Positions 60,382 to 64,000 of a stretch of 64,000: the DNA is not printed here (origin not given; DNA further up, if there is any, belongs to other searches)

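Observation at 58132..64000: Open reading frame of at least 1956 codons running off the window: giant polymorphic-toxin-like protein with an HEGGH zincin motif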

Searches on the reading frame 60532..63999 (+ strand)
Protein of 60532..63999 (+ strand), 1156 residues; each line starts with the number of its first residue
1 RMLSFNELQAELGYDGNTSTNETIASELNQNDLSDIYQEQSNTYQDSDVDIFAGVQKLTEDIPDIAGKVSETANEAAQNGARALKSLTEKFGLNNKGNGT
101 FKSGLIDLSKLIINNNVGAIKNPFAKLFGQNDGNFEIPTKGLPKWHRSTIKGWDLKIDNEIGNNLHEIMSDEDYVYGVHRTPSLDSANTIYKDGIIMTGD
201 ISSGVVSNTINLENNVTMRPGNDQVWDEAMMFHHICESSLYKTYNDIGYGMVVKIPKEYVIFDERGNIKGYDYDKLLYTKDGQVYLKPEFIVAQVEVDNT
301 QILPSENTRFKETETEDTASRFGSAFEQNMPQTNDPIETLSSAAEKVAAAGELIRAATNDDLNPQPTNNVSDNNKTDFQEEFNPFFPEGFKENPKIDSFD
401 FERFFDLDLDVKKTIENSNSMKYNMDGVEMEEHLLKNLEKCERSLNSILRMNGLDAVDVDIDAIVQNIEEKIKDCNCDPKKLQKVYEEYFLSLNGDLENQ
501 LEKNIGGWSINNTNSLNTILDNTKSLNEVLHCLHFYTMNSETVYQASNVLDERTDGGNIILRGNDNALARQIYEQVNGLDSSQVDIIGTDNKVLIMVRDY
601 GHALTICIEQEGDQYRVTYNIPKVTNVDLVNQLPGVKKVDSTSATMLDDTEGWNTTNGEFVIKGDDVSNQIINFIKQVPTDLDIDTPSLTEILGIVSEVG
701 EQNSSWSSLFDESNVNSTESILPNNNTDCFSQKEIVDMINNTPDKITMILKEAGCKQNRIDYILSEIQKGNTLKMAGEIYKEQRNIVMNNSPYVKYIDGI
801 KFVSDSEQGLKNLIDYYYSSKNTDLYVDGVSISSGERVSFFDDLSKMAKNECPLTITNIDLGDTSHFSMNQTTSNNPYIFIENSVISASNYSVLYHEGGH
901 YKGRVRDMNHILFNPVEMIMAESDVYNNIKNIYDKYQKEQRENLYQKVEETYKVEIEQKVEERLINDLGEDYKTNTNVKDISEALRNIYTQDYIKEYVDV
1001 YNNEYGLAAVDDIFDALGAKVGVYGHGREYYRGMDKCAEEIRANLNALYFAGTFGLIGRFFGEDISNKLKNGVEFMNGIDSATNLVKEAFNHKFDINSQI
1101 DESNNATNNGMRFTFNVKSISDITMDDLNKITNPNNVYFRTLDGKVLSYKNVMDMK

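Call 43: search_protein_representatives(protein=window:60532-63999:+)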
Query: 1156 residues. Proteins with E-value up to 0.001 (for the whole library): 367; up to 1e-10: 286; up to 1e-30: 16. The best 150 are listed.
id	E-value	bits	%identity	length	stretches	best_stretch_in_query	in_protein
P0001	0.0e+00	2585.1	95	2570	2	1-1156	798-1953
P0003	1.3e-47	179.4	39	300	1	400-692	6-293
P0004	6.9e-45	170.3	39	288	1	400-685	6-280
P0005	6.7e-43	163.7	37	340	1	401-690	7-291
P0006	9.8e-43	163.2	38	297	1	401-685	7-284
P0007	1.4e-39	152.7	42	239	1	466-684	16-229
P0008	3.7e-38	148.1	37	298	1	400-692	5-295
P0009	1.1e-37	146.5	35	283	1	401-684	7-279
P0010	5.3e-35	137.6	35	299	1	401-689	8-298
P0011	1.1e-34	136.5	32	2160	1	350-756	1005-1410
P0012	1.5e-34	136.1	36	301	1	401-682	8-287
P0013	3.5e-32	128.3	34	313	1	392-685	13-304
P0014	6.0e-32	127.5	34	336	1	400-694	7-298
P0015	1.9e-31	125.9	33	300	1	401-685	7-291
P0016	2.4e-31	125.5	38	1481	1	400-684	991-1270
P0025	3.8e-29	118.2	31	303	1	402-685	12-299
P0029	2.8e-28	115.4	39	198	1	128-313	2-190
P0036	3.5e-27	111.7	34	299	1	392-688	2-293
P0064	2.9e-25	105.4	37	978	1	100-320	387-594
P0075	1.7e-24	102.8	32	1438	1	368-685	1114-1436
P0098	1.7e-23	99.5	31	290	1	400-684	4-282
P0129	1.5e-21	93.1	41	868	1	107-316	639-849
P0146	1.6e-20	89.6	40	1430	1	145-315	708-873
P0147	1.6e-20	89.6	36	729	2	136-314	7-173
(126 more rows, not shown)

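Call 44: search_protein_families(library=pfam, proteins=[P0003, P0005, P0011, P0016, P0029, P0064, P0129, P0146, P0147, P0075], max_evalue=0.01)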
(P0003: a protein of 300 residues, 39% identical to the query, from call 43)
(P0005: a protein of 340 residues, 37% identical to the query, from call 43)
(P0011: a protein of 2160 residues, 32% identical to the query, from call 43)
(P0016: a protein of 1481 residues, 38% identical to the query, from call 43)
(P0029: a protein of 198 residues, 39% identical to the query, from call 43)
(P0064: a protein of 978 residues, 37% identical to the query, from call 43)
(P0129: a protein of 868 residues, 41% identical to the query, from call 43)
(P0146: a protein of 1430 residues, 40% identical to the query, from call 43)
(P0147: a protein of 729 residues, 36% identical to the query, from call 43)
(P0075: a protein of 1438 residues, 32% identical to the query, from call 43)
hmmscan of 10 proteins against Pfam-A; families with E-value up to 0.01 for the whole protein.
P0003 (300 aa): 0 families

P0005 (340 aa): 0 families

P0011 (2160 aa): 0 families

P0016 (1481 aa): 0 families

P0029 (198 aa): 0 families

P0064 (978 aa): 0 families

P0129 (868 aa): 0 families

P0146 (1430 aa): 5 families
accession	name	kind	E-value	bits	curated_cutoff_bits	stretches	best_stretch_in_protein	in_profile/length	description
PF18871.6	HEPN_Toprim_N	-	6.3e-07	30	25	0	1062-1158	56-155/223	HEPN/Toprim N-terminal domain 1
PF17267.7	DUF5333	-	6.5e-07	30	27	0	971-1021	35-83/110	Family of unknown function (DUF5333)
PF10437.14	Lip_prot_lig_C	-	1.4e-05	25.4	24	0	1014-1054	36-77/85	Bacterial lipoate protein ligase C-terminus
PF20235.3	PIR2-like_helical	-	0.0013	19.4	27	0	1094-1124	2-32/116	PIR2-like, helical domain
PF19551.4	DUF6074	-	0.0046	17.6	27.2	0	1049-1085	23-59/83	Family of unknown function (DUF6074)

P0147 (729 aa): 0 families

P0075 (1438 aa): 0 families

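Call 71: find_encoding_contigs(protein=P0003, flank=6000, max_places=4)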
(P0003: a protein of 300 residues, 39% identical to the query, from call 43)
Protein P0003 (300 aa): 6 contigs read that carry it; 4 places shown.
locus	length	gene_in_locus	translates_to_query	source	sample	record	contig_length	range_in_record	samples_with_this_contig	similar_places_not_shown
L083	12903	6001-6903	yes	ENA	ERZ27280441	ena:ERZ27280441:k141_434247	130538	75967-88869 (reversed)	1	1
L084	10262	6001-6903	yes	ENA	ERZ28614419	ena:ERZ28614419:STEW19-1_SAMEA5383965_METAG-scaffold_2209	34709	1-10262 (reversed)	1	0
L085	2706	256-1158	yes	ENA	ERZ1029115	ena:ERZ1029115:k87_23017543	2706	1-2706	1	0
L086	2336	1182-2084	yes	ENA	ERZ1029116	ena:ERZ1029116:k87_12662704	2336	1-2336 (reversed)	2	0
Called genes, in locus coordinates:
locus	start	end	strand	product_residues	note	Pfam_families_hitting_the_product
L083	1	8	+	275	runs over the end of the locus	PF01678:DAP_epimerase, PF02567:PhzC-PhzF, PF01678:DAP_epimerase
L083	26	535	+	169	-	-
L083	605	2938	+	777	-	PF12705:PDDEXK_1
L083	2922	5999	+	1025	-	PF00580:UvrD-helicase, PF13245:AAA_19, PF13361:UvrD_C, PF13538:UvrD_C_2 (faint)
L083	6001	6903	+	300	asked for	-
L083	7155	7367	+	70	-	-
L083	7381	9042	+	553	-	PF00749:tRNA-synt_1c, PF19269:Anticodon_2 (faint)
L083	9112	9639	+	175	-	PF00293:NUDIX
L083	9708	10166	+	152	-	PF14470:bPH_3 (weak)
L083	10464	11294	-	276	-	-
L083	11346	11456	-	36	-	-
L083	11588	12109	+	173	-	-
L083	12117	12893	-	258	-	PF01145:Band_7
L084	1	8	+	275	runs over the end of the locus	PF01678:DAP_epimerase, PF02567:PhzC-PhzF, PF01678:DAP_epimerase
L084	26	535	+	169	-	-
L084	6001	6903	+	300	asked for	-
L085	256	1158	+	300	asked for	-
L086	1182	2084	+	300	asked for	-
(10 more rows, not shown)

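Call 72: find_encoding_contigs(protein=P0014, flank=6000, max_places=3)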
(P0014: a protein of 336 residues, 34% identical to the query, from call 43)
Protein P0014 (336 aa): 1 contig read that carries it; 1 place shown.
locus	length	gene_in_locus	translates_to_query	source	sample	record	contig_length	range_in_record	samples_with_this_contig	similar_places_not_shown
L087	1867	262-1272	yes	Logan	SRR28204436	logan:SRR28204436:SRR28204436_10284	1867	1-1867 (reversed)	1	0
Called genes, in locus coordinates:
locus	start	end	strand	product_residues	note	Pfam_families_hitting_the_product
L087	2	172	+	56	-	?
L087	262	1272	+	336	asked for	-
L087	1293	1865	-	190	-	?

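Call 73: find_encoding_contigs(protein=P0036, flank=6000, max_places=3)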
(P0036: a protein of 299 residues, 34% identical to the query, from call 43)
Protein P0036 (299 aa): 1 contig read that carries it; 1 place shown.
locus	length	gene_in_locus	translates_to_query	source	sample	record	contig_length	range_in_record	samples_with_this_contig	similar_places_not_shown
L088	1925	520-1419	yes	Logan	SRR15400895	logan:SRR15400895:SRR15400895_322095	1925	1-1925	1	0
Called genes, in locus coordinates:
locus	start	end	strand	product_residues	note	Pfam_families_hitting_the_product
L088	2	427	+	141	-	?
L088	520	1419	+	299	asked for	-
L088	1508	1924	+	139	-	?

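Call 74: find_encoding_contigs(protein=P0098, flank=6000, max_places=3)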
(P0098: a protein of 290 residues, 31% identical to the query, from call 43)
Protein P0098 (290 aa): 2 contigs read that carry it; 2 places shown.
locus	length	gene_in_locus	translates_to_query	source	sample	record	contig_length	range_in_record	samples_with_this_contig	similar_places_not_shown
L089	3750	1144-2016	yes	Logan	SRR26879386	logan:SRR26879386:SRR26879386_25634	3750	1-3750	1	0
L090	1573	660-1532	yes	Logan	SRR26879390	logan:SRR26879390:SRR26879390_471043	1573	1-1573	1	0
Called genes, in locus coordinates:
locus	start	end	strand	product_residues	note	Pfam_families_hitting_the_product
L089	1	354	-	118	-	?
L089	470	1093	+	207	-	PF13545:HTH_Crp_2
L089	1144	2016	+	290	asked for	-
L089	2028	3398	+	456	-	PF01225:Mur_ligase, PF08245:Mur_ligase_M, PF02875:Mur_ligase_C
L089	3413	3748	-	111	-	?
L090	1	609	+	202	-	?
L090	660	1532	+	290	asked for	-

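Call 76: predict_structure(alignment_id=A7)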
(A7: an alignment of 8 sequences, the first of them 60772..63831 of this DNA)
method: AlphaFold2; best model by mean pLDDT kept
length: 1020 residues; sequences in the alignment: 8
mean_pLDDT: 44.4   pTM: 0.29
mean pLDDT of the five models: 44.4, 44.1, 44.0, 41.7, 41.2
residues with pLDDT >= 90: 32; 70-90: 147; 50-70: 136; < 50: 705
segments of 3 or more residues with pLDDT < 50: 1-7, 11-52, 120-128, 162-164, 233-479, 481-485, 497-502, 519-523, 542-549, 555-575, 599-649, 706-877, 893-1020
pLDDT, mean of each block of 10 residues (from residue 1): 45 45 44 33 28 68 72 78 86 87 84 78 44 78 79 76 64 92 82 88 87 86 83 41 28 31 33 27 28 24 24 24 23 23 24 33 34 31 38 37 37 33 28 27 30 27 24 37 55 55 53 54 57 66 48 48 29 44 63 56 25 23 23 24 34 65 72 68 77 66 49 24 31 40 32 36 43 36 31 32 27 21 21 21 29 40 41 47 57 45 44 36 31 30 24 26 26 25 31 30 32 29
secondary structure, 60 per line:
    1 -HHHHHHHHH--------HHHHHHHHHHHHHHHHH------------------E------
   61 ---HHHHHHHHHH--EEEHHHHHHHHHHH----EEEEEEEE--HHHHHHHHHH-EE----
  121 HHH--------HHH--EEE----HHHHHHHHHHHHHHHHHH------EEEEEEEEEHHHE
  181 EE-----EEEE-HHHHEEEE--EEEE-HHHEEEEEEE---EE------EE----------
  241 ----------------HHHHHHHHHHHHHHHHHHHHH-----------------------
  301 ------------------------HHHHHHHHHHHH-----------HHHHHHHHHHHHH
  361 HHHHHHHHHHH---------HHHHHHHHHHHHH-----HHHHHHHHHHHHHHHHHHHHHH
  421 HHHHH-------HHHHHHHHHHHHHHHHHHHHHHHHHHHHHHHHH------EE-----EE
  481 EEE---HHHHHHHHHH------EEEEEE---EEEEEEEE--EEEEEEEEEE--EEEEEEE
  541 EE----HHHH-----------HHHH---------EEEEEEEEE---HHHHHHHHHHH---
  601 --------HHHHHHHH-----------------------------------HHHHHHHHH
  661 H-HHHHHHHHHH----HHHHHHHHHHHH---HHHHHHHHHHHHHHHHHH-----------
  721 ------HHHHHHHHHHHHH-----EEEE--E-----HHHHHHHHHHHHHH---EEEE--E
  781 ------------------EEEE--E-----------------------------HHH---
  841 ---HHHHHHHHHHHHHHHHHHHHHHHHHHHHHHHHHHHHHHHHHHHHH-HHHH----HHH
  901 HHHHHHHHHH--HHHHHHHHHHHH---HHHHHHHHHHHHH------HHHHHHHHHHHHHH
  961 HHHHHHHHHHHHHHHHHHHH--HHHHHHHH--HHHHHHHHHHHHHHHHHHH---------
elements in order (helices of 4 or more, strands of 3 or more residues): H2-10 H19-35 H64-73 E76-78 H79-89 E94-101 H104-113 E137-139 H144-161 E168-176 E180-182 E188-191 H193-196 E197-200 E203-206 E211-217 H257-277 H325-336 H348-371 H381-393 H399-425 H433-465 E479-483 H487-496 E503-508 E512-519 E522-531 E534-542 H547-550 H562-565 E575-583 H587-597 H609-616 H652-661 H663-672 H677-688 H692-709 H727-739 E745-748 H757-770 E774-777 E799-802 H844-888 H890-893 H898-910 H913-924 H928-940 H947-980 H983-990 H993-1011

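Call 79: fold_search(model_id=the predicted structure, library=pdb)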
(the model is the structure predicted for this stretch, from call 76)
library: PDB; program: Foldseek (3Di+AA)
matches with E <= 10: 674; with E <= 0.001: 0
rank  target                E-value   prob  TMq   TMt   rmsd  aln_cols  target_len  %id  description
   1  4akm_A                6.5e-02  0.87  0.05  0.25   5.0        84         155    8  Crystal structure of the human lysosome-associated membrane protein LAMP-3 (aka DC-LAMP) (released 2012-08-15)
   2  7aqk_d                1.6e-01  0.35  0.07  0.20  12.1       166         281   14  Model of the actin filament Arp2/3 complex branch junction in cells (released 2020-12-02)
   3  4akm_B                1.9e-01  0.69  0.05  0.25   4.0        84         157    8  Crystal structure of the human lysosome-associated membrane protein LAMP-3 (aka DC-LAMP) (released 2012-08-15)
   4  6vu7_D                2.1e-01  0.41  0.07  0.33   8.3       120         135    9  Crystal structure of YbjN, a putative transcription regulator from E. coli (released 2020-03-11)
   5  4raa                  2.2e-01  0.11  0.05  0.09  11.7       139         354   13  Crystal structure of a Putative exported protein (BF0058) from Bacteroides fragilis NCTC 9343 at 2.60 A resolution (released 2014-10-15)
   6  1k8k_D                2.5e-01  0.28  0.06  0.17  11.0       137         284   15  Crystal Structure of Arp2/3 Complex (released 2001-12-07)
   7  7ccc_C                2.6e-01  0.44  0.08  0.24  12.1       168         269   10  The structure of the actin filament uncapping complex mediated by twinfilin (released 2021-02-03)
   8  8h3y_B                2.6e-01  0.12  0.05  0.10  13.6       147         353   10  Bacteroide Fragilis Toxin in complex with nanobody 327 (released 2023-02-08)
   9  6yfd_AB               2.8e-01  0.08  0.04  0.14  20.9       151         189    9  Virus-like particle of Beihai levi-like virus 14 (released 2020-09-02)
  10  2plg_A                2.9e-01  0.57  0.07  0.38   7.6       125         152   16  Crystal structure of T110839 protein from Synechococcus elongatus (released 2007-05-01)
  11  6yfd_AC               2.9e-01  0.15  0.05  0.23  22.8       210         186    8  Virus-like particle of Beihai levi-like virus 14 (released 2020-09-02)
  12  4zjm_D                3.1e-01  0.14  0.04  0.24   8.0       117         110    9  Crystal Structure of Mycobacterium tuberculosis LpqH (Rv3763) (released 2015-05-13)
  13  2dc4_A                3.7e-01  0.18  0.05  0.23  13.3       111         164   11  Structure of PH1012 protein from Pyrococcus Horikoshii OT3 (released 2006-06-28)
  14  6a28_A                3.7e-01  0.18  0.06  0.19  13.3       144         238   10  Crystal structure of PprA W183R mutant form 2 (released 2018-12-26)
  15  1tyq_D                3.9e-01  0.30  0.07  0.21  11.7       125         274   18  Crystal structure of Arp2/3 complex with bound ATP and calcium (released 2004-11-09)
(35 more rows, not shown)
